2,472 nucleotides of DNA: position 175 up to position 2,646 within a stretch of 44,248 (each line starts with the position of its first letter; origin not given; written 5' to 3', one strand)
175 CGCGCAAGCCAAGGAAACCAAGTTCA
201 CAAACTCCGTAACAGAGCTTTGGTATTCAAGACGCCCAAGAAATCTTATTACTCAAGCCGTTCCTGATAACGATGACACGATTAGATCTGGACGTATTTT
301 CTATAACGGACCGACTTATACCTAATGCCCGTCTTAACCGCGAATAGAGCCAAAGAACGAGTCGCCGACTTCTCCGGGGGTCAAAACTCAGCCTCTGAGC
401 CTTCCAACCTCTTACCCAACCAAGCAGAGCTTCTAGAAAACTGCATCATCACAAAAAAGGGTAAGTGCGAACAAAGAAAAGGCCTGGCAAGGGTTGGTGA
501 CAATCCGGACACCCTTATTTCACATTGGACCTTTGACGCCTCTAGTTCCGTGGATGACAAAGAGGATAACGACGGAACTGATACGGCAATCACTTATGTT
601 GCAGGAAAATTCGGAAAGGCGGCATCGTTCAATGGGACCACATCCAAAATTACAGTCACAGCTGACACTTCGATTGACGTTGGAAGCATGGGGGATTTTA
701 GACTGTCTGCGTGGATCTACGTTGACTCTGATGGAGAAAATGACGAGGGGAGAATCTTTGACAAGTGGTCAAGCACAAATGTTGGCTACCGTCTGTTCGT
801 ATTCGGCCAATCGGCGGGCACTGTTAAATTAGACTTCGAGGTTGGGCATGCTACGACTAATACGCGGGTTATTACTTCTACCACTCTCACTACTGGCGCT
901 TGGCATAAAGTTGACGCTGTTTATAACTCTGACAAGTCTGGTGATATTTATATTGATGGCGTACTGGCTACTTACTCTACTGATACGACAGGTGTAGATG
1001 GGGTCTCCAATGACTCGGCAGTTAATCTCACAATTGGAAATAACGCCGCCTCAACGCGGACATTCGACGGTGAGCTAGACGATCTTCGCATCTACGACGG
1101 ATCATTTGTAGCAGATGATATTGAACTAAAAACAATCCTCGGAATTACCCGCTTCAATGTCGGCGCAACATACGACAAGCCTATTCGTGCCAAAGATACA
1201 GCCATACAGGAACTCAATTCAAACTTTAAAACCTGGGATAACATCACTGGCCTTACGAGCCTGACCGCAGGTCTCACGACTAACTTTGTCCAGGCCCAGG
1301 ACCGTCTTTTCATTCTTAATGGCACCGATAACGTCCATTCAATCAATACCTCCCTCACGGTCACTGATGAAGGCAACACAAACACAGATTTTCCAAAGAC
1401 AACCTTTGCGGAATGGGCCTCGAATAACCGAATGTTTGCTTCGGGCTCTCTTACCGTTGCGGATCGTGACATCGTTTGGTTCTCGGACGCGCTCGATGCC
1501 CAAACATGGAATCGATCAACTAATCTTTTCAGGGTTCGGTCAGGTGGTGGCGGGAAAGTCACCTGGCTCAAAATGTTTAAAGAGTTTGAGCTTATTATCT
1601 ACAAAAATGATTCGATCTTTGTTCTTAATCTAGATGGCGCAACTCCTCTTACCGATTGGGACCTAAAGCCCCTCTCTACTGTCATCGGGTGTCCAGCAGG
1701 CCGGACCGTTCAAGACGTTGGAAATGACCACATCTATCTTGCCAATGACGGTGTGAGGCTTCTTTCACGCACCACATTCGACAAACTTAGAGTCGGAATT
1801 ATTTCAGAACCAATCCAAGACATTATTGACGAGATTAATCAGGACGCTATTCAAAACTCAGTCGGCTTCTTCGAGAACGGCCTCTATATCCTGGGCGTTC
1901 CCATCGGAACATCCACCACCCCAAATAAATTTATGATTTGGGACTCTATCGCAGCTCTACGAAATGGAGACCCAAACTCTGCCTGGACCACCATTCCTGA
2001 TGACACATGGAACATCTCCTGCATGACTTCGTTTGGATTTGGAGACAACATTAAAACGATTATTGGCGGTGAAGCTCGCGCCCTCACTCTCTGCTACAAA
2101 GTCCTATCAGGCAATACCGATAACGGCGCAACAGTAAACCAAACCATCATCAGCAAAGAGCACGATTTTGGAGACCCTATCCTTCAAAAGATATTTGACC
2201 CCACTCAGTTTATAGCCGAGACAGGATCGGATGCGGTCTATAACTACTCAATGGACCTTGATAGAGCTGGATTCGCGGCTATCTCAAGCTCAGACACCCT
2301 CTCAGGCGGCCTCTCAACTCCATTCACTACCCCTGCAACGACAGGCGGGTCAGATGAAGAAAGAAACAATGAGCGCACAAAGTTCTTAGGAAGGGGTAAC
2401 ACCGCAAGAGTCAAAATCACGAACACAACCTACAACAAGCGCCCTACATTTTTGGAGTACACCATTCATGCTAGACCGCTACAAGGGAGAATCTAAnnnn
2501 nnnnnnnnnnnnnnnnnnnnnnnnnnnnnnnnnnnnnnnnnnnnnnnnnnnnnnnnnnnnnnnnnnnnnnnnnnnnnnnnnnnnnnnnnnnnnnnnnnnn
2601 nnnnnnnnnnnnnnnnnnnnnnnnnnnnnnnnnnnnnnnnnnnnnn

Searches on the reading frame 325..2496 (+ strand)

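Call 9: search_protein_families(library=phrogs, proteins=[window:325-2496:+])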
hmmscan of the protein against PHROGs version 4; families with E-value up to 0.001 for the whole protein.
window:325-2496:+ (723 aa): 2 families
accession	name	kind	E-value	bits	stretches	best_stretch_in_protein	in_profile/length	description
phrog_5107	-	lysis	2.5e-10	40.4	1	424-663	240-471/533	amidase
phrog_8510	-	head and packaging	5.6e-10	38.6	1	71-258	709-885/1348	virion structural protein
